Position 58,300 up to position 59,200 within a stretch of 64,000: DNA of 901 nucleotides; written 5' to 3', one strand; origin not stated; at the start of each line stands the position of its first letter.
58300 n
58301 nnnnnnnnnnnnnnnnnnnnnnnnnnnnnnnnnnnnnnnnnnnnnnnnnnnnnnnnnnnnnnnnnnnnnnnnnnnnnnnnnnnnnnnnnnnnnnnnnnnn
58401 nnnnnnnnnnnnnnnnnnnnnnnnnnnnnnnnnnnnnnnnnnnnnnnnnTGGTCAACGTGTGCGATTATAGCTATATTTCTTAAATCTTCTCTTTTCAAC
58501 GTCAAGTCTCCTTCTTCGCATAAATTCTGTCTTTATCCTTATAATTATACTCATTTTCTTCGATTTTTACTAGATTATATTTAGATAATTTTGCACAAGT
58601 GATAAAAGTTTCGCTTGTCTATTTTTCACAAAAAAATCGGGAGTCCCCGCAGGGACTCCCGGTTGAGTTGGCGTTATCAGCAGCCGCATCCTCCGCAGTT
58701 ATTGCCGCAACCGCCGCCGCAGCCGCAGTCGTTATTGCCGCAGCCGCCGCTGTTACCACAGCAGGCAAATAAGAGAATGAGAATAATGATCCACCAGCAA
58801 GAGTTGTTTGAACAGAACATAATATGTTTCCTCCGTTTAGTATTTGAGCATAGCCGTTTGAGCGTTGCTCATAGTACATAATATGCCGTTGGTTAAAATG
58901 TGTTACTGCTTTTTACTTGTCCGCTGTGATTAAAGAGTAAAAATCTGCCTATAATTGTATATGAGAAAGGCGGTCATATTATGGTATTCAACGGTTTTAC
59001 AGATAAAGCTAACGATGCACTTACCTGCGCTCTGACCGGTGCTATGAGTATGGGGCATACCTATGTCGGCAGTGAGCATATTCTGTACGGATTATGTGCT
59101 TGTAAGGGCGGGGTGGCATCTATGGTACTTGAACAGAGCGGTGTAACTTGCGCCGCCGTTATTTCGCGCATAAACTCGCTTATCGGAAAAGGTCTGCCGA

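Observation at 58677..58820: Unannotated 47-aa Cys/Gly-rich membrane peptide gene with canonical RBS and terminator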

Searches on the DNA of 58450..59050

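Call 69: search_rna_families(source=window, start=58450, end=59050, threshold=evalue, max_evalue=1)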
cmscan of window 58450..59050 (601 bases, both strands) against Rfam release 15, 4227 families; matches with E-value up to 1: 1.
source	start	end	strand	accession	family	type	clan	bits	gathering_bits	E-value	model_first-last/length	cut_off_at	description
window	58631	58677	-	RF01489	sbrA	Gene; sRNA;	-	21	45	0.087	1-71/71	no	Listeria sRNA sbrA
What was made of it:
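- No Rfam family matches (call 69).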

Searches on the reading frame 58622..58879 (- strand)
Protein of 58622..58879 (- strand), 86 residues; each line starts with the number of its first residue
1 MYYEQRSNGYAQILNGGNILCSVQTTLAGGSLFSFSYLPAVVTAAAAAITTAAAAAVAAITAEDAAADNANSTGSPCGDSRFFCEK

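Call 65: list_cluster_members(proteins=[window:58622-58879:-, window:58615-58878:+, window:58599-58769:+])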
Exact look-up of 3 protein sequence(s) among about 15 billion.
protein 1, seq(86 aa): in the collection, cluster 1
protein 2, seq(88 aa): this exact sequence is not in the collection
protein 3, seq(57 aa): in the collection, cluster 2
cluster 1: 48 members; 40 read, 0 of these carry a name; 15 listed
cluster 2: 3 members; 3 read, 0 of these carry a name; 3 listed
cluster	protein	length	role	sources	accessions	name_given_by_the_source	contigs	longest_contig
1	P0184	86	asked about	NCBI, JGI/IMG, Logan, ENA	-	-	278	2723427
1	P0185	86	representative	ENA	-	-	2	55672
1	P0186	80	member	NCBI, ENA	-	-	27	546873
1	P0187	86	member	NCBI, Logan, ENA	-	-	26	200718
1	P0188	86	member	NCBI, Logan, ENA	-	-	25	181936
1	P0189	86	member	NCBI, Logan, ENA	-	-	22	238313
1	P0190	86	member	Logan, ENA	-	-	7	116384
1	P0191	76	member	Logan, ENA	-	-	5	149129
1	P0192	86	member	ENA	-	-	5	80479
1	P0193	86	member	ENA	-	-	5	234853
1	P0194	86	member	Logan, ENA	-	-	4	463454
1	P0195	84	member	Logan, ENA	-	-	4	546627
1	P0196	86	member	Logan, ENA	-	-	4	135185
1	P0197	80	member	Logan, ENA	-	-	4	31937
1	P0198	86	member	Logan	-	-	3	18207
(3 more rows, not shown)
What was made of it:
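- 58619..58879 (-): Spurious 86-aa Ala-rich ORF in the +1 frame, which public gene callers report instead of the true gene. It is catalogued on 278 contigs in a 48-member cluster (call 65).
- Public pipelines call the 86-aa Ala-rich ORF on 278 contigs (call 65).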
